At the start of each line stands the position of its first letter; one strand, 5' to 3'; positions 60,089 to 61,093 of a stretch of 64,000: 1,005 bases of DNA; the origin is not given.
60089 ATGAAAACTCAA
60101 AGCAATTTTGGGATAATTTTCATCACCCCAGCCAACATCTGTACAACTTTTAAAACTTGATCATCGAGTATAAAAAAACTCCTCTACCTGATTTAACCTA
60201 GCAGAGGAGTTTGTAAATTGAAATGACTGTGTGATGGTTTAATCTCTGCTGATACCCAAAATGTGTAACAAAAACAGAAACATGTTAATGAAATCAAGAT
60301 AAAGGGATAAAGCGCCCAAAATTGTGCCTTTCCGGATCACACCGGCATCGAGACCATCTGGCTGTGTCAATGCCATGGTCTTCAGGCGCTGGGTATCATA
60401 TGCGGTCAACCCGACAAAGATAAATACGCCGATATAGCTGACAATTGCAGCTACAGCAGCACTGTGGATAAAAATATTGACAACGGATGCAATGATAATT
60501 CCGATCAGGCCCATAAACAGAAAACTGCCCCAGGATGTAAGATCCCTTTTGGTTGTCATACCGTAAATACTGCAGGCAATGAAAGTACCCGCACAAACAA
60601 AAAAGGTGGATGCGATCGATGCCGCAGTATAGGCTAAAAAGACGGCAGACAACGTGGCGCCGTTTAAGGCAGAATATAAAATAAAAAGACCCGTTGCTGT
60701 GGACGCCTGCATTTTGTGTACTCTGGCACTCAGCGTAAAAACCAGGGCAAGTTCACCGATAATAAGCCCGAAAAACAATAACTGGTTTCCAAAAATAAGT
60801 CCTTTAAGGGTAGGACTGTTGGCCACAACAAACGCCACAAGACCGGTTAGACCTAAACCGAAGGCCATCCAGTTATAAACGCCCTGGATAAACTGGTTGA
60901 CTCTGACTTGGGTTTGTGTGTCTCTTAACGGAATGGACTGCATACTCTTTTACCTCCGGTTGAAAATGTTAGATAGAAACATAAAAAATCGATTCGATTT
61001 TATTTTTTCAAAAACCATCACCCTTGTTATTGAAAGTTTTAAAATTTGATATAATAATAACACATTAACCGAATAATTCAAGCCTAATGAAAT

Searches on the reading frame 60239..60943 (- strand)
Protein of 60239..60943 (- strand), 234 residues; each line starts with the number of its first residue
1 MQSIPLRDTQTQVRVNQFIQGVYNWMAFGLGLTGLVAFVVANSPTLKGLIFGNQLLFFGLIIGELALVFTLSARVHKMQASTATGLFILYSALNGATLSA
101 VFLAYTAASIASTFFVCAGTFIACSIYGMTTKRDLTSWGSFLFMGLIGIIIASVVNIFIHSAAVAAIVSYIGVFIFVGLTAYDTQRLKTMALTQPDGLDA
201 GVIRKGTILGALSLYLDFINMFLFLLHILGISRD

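Call 62: search_protein_families(library=pfam, proteins=[window:60239-60943:-], max_evalue=0.001)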
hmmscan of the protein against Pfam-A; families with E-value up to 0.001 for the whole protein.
window:60239-60943:- (234 aa): 1 family
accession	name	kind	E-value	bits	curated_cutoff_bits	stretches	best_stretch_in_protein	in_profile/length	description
PF01027.25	Bax1-I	-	2.4e-63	214.1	34.1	1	16-229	1-207/207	Inhibitor of apoptosis-promoting Bax1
